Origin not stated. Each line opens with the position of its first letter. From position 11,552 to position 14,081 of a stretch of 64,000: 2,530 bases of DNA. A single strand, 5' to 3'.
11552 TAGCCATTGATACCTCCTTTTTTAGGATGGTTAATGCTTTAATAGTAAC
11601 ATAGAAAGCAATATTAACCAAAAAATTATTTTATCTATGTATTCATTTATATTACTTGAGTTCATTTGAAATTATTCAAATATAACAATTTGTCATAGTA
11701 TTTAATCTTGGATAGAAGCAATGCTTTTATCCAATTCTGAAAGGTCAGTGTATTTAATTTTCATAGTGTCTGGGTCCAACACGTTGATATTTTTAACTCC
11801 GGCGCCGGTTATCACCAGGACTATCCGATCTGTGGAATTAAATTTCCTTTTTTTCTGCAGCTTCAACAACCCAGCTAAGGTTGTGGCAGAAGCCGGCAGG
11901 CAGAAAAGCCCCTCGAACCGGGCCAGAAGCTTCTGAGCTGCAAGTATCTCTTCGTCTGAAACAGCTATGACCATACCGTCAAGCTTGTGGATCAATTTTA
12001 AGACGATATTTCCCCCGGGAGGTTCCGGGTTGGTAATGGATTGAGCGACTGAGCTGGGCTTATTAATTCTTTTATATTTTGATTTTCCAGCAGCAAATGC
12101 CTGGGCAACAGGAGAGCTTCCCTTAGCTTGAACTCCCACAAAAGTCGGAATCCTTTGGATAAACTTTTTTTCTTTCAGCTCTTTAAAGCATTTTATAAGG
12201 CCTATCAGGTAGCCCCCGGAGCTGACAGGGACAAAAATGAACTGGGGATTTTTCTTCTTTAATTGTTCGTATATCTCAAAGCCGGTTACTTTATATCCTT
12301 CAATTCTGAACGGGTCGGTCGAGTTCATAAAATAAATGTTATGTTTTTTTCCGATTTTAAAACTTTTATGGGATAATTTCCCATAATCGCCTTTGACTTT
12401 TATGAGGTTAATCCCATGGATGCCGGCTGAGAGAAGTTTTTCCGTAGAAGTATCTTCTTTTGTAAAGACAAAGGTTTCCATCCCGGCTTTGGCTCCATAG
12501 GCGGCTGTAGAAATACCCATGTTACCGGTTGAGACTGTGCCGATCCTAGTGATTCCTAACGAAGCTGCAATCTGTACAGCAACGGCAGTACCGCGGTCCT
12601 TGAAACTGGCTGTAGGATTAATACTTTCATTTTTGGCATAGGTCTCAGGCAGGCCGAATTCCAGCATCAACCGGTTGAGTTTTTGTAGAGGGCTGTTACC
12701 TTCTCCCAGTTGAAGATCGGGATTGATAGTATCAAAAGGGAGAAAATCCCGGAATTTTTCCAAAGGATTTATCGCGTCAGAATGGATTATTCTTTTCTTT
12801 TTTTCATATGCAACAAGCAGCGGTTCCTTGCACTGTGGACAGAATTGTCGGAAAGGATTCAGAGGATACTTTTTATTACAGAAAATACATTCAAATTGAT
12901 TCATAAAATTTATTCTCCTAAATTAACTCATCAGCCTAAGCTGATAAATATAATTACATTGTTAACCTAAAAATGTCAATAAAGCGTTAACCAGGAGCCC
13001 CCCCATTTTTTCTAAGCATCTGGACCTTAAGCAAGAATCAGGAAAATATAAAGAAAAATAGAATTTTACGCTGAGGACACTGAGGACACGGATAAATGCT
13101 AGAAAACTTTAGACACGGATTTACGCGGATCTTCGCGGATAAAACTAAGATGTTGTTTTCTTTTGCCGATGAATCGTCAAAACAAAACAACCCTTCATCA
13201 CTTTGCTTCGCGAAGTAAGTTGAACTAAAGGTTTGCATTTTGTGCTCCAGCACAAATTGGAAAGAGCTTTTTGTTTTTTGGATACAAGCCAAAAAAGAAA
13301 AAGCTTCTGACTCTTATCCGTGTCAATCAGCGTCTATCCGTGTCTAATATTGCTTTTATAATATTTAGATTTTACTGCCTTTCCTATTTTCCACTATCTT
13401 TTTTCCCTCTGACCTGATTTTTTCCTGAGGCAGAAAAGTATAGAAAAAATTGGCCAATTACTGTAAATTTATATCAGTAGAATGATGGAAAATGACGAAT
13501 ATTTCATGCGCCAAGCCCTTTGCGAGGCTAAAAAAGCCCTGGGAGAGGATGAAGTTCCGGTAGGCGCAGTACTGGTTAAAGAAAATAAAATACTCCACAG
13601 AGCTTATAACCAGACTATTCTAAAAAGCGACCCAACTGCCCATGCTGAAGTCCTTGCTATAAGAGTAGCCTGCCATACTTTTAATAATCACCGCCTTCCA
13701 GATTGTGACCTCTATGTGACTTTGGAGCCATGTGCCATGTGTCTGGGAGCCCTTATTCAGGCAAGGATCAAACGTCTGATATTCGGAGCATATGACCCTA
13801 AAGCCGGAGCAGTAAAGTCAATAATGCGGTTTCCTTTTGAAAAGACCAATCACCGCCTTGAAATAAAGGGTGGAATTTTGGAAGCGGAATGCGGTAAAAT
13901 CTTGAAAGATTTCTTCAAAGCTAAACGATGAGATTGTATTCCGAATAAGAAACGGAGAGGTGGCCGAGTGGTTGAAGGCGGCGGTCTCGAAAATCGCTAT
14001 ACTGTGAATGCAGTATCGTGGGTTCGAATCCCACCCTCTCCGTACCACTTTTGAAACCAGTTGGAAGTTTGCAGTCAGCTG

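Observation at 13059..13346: Family-B repeat with a conserved 19-bp hairpin and terminal inverted repeats, next to thrC/tadA and sdaA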

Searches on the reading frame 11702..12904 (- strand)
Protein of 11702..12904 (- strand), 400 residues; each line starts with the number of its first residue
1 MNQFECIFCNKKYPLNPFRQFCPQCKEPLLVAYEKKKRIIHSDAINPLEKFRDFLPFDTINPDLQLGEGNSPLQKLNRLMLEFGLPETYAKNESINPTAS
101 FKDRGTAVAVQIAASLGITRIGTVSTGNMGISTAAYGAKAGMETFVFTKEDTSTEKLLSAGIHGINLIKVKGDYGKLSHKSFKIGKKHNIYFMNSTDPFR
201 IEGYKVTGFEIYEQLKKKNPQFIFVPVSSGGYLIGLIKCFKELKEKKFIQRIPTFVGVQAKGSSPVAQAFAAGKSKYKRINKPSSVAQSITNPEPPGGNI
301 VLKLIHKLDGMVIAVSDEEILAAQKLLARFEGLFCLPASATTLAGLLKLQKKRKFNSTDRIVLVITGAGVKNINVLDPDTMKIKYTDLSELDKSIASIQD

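Call 26: find_encoding_contigs(protein=window:11702-12904:-, flank=3000, max_places=10)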
Protein window:11702-12904:- (400 aa): 3 contigs read that carry it; 3 places shown.
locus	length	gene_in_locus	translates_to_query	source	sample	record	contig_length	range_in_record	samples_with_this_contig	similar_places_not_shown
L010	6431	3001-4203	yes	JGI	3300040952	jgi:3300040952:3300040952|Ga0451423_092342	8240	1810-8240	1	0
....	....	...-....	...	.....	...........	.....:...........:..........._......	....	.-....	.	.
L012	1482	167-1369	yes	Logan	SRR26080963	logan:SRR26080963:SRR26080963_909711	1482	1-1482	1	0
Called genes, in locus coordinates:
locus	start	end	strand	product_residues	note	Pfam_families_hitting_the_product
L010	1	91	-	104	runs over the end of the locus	-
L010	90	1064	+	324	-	-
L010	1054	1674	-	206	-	-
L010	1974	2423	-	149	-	PF00383:dCMP_cyt_deam_1, PF14437:MafB19-deam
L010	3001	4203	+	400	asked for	PF00291:PALP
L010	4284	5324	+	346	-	PF01145:Band_7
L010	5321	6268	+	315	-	PF01145:Band_7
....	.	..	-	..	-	?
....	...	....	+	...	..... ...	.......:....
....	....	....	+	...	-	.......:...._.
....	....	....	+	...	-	?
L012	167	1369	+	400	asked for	PF00291:PALP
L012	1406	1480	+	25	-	?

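Call 30: find_homologous_proteins(query=window:11702-12904:-, max_evalue=1e-100)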
Query window:11702-12904:- (400 aa): 855 proteins with E <= 1e-100 among 8000 candidates; the best 120 are listed.
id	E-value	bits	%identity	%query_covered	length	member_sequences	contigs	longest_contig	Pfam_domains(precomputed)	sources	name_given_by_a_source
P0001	2.2e-252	855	95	100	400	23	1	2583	PF00291.32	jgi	-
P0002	1.2e-242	823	92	100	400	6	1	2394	PF00291.32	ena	-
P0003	8.1e-217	738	96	88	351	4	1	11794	PF00291.32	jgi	jgi:threonine synthase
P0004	7.9e-167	573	63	100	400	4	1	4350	PF00291.32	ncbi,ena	-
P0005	1.8e-162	559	62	100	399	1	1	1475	PF00291.32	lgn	-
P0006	2.0e-162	559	63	99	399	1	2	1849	PF00291.32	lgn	-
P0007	9.0e-161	553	63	100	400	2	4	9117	PF00291.32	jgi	jgi:threonine synthase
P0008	3.0e-160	552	62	100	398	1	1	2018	PF00291.32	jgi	-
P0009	4.2e-160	551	63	100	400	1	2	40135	PF00291.32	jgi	jgi:threonine synthase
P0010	1.1e-159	550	63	100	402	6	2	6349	PF00291.32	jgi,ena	-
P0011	2.7e-159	548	62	100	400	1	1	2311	PF00291.32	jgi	jgi:threonine synthase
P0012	2.1e-158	545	62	100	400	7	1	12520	PF00291.32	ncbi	-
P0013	2.5e-158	545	61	100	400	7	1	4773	PF00291.32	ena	-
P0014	3.2e-158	545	62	100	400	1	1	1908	PF00291.32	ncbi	-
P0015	3.9e-158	545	63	100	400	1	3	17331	PF00291.32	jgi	jgi:threonine synthase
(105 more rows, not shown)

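Call 31: find_encoding_contigs(protein=P0003, flank=4000, max_places=4)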
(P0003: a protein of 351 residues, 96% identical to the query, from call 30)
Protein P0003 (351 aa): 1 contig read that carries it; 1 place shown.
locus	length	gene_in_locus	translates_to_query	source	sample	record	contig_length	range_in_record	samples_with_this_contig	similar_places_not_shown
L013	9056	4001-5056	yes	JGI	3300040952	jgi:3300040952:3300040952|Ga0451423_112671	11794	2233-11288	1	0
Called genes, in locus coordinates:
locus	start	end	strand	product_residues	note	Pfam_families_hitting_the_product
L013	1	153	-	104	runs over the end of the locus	-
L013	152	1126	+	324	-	-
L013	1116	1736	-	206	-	-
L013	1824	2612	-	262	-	PF00248:Aldo_ket_red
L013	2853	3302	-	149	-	PF00383:dCMP_cyt_deam_1, PF14437:MafB19-deam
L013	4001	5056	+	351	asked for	PF00291:PALP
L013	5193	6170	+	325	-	PF01145:Band_7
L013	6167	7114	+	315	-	PF01145:Band_7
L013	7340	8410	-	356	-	PF00291:PALP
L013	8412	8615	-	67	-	-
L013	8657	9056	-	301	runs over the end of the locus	?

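Call 32: find_encoding_contigs(protein=P0001, flank=4000, max_places=4)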
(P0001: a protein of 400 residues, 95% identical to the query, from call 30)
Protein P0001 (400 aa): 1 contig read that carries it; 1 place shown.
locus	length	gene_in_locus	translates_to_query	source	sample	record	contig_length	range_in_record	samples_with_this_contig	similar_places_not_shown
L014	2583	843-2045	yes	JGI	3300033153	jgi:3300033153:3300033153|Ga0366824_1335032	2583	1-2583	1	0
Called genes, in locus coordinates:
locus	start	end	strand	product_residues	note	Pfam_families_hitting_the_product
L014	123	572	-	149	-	PF00383:dCMP_cyt_deam_1, PF14437:MafB19-deam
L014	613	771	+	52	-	-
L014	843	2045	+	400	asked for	PF00291:PALP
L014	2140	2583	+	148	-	?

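Call 33: find_encoding_contigs(protein=P0002, flank=4000, max_places=4)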
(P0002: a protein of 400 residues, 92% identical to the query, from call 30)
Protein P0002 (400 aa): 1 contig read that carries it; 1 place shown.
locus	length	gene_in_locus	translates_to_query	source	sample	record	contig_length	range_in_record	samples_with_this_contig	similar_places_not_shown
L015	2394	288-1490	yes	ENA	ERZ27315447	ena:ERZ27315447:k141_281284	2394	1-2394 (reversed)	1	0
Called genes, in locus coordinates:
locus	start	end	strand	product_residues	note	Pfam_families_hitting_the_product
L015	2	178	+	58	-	?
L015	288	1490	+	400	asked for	PF00291:PALP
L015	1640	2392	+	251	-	?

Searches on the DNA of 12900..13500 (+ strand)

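Call 8: search_rna_families(source=window, start=12900, end=13500, threshold=evalue, max_evalue=10)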
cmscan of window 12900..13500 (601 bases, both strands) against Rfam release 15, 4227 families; matches with E-value up to 10: 14.
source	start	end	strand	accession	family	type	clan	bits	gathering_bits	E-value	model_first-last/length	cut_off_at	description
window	13143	13199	-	RF03760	mir-2041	Gene; miRNA;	-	22.7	70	0.082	1-68/68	no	mir-2041 microRNA precursor family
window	13372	13476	+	RF01608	ceN102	Gene; snRNA; snoRNA; HACA-box;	-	20.5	50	1.3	1-142/142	no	Caenorhabditis snoRNA ceN80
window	13250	13323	+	RF03879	mir-2831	Gene; miRNA;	-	19.5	90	0.43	1-75/75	no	mir-2831 microRNA precursor family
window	13416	13461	-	RF04360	psbT-asRNA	Gene; antisense;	-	18.8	48.5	0.47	1-38/38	no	Plastid psbT antisense RNA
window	13137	13210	+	RF03323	mir-3613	Gene; miRNA;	-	18.6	91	0.41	1-86/86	no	mir-3613 microRNA precursor family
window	13379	13455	+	RF03259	MIR1514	Gene; miRNA;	-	18.6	90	1.6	1-110/110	no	MIR1514 microRNA precursor family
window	13321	13464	+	RF02148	MESTIT1_1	Gene; lncRNA;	-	18.1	50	4.9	1-144/144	no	MEST intronic transcript 1, antisense RNA conserved region 1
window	13043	13123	+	RF01209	snR76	Gene; snRNA; snoRNA; CD-box;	CL00071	16.7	55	1.3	1-101/101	no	Small nucleolar RNA snR76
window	13149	13199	+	RF03760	mir-2041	Gene; miRNA;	-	14.9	70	8.3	1-68/68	no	mir-2041 microRNA precursor family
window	13148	13166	+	RF00489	ctRNA_p42d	Gene; antisense;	-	14.4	50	5.3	1-46/46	no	ctRNA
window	13254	13325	+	RF03323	mir-3613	Gene; miRNA;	-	14.4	91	6.2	1-86/86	no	mir-3613 microRNA precursor family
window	13130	13216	-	RF04133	MIR2646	Gene; miRNA;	-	13.7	245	2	1-256/256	no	MIR2646 microRNA precursor family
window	13390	13458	-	RF00736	mir-320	Gene; miRNA;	-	13.1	55.5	6.4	1-76/76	no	mir-320 microRNA precursor family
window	12959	13075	-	RF00636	NRON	Gene;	-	9.1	50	3.6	1-370/370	no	ncRNA Repressor of NFAT (nuclear factor of activated T cells)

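Call 75: build_rna_model(alignment_id=A3, structure=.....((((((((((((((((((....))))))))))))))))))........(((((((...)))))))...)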
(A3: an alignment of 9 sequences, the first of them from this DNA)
Model R1 built from alignment A3 (9 sequences, 73 columns); structure: as given.
model positions 73; base pairs 25; branch points 1; effective number of sequences 1.48; information 0.773 bits per position. Calibrated on 0.2 Mb of random sequence (short: E-values are rough).
structure used (alignment columns):
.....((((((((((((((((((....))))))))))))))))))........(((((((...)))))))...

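Call 76: search_with_rna_model(model_id=R1, sources=[window, L001, L003, L005, L006, L008, L013, L014, L015], max_evalue=10)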
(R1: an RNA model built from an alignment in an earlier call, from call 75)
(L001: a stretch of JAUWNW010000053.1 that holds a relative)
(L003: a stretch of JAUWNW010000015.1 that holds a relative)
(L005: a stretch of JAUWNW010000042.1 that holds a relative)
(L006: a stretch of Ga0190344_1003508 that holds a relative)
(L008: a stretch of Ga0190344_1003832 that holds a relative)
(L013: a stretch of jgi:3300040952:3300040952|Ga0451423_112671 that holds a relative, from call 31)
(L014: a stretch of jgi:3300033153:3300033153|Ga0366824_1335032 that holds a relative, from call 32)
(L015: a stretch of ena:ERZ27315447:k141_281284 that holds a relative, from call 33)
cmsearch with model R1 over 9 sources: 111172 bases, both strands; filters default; matches with E-value up to 10: 32.
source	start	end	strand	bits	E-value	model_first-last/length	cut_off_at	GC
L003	2864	2936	-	103.6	9.9e-23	1-73/73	no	0.41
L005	1332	1404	+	103.2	1.2e-22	1-73/73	no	0.4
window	13147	13219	+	101.2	3.8e-22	1-73/73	no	0.38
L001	5480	5552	-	100.3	6.3e-22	1-73/73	no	0.36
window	36195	36267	+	100.2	6.5e-22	1-73/73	no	0.37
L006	122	194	-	98.8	1.5e-21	1-73/73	no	0.4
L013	3562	3634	-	95.1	1.2e-20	1-73/73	no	0.38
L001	1617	1689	-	93.1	3.6e-20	1-73/73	no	0.36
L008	1503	1573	-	92.2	5.8e-20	1-73/73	no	0.38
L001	1645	1684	+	45.2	1.7e-08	6-45/73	no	0.28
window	36178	36242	-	38.5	7.4e-07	1-73/73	no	0.29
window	13131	13196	-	37.4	1.4e-06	1-73/73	no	0.38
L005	1315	1381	-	36.4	2.4e-06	1-73/73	no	0.34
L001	5508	5547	+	35.5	3.9e-06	6-45/73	no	0.35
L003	2892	2931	+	35.5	3.9e-06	6-45/73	no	0.35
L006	150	189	+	35.5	3.9e-06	6-45/73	no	0.35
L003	2774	2847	+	31.4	4e-05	1-73/73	no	0.32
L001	5297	5370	+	29.6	0.00011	1-73/73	no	0.36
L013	3474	3547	+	27.8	0.0003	1-73/73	no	0.35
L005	1421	1495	-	27.5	0.00035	1-73/73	no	0.33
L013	3587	3652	+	27.4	0.00038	1-73/73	no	0.32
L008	1528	1590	+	26.9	0.00049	1-73/73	no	0.32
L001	5278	5344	-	21.6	0.0096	1-73/73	no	0.33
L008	1450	1525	+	19.4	0.035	1-73/73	no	0.34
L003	2766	2823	-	15.2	0.35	1-73/73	no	0.24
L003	2848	2886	+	10.6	4.8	1-73/73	no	0.41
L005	1382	1420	-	9.7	7.9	1-73/73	no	0.36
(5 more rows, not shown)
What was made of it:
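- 13236..13259 (+): Hairpin h2: the inverted counterpart of h1b. Model R1 matches 13236-13308 on the opposite strand (call 76).
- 13265..13305 (+): Hairpin h3: the inverted counterpart of h1. Model R1 hits the - strand (call 76).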

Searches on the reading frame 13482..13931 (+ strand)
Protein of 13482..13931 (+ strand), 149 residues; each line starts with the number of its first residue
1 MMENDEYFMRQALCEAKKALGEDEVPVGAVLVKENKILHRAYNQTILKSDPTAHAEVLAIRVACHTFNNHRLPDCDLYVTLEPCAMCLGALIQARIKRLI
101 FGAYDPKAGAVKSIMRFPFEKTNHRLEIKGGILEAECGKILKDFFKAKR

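Call 41: search_protein_families(library=pfam, proteins=[window:13482-13931:+], max_evalue=0.00001)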
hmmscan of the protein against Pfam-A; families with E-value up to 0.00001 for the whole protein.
window:13482-13931:+ (149 aa): 2 families
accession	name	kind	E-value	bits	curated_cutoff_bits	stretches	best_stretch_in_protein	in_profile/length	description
PF14437.12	MafB19-deam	-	2.3e-43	147.9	27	1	4-149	2-142/142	MafB19-like deaminase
PF00383.29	dCMP_cyt_deam_1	-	6e-32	110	25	1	2-102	1-101/102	Cytidine and deoxycytidylate deaminase zinc-binding region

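Call 69: find_encoding_contigs(protein=window:13482-13931:+, flank=1500, max_places=10)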
Protein window:13482-13931:+ (149 aa): no gene with exactly this product is on record in the collection.
